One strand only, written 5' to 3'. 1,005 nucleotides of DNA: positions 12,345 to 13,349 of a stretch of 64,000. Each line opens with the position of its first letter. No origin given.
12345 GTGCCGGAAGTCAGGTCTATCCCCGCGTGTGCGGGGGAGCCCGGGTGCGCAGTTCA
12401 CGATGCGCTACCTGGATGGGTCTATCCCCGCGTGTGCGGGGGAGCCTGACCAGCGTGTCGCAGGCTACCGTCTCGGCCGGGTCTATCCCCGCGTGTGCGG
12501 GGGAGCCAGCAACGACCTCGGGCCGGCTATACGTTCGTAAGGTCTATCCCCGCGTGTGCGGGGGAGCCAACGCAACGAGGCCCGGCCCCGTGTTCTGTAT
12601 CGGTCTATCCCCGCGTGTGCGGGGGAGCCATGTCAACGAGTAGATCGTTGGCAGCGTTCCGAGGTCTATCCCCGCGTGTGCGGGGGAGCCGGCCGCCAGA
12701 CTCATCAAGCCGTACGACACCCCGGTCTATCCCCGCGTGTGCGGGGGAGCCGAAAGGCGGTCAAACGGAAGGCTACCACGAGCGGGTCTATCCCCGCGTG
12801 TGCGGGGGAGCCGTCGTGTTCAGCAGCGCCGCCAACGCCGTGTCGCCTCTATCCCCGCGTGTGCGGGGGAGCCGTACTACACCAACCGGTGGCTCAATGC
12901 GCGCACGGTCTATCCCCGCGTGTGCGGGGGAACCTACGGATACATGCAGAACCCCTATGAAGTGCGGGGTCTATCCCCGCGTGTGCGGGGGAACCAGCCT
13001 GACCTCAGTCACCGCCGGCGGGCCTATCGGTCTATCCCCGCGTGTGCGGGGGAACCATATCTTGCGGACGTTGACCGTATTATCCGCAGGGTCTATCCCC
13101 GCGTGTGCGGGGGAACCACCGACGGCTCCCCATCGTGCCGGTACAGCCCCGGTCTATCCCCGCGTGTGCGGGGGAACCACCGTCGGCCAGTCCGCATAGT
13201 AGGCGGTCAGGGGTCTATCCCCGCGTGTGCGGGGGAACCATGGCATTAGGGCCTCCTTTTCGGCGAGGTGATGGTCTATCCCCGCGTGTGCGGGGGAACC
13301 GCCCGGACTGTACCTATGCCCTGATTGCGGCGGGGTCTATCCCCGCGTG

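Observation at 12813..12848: CRISPR spacer is a near-perfect copy of the locus's own cas5e gene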

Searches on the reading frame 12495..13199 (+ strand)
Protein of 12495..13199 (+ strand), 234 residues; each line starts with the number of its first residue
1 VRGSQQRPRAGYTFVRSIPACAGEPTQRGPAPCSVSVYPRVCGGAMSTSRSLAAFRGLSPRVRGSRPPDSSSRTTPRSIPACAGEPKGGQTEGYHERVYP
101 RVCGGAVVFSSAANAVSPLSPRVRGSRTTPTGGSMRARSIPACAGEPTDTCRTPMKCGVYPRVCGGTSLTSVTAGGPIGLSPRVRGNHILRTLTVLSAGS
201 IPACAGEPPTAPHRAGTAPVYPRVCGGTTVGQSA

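Call 56: find_homologous_proteins(query=window:12495-13199:+, max_evalue=1e-10)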
Query window:12495-13199:+ (234 aa): 7603 proteins with E <= 1e-10 among 8000 candidates; the best 120 are listed.
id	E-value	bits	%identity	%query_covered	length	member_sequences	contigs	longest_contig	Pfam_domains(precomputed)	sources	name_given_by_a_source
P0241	5.3e-141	486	48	98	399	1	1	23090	-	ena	-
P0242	4.4e-132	457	47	99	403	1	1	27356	-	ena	-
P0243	1.2e-123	429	50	98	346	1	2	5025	-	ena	-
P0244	3.4e-120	418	51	91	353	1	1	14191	-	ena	-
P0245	1.9e-118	412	49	98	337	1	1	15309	-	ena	-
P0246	2.6e-114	399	50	93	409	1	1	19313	-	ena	-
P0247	9.3e-114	397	51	91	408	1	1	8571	-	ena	-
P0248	5.5e-113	394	48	98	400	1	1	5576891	-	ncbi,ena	-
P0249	4.0e-112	392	48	98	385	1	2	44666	-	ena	-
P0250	8.8e-112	390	51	94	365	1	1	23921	-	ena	-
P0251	4.4e-110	385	48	97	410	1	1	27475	-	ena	-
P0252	4.1e-109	382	49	98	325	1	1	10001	-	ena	-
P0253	6.9e-107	374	50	91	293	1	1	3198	-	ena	-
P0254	1.3e-106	374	49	97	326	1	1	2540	-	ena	-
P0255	1.8e-104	367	50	92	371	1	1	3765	-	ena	-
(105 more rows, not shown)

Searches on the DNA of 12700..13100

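Call 45: search_rna_families(source=window, start=12700, end=13100, threshold=evalue, max_evalue=1)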
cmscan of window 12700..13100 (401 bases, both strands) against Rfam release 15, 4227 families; matches with E-value up to 1: 1.
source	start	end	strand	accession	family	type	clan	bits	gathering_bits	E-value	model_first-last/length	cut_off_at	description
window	12992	13060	-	RF00484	IRES_Cx32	Cis-reg; IRES;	-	15.6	80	0.41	1-149/149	no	Connexin-32 internal ribosome entry site (IRES)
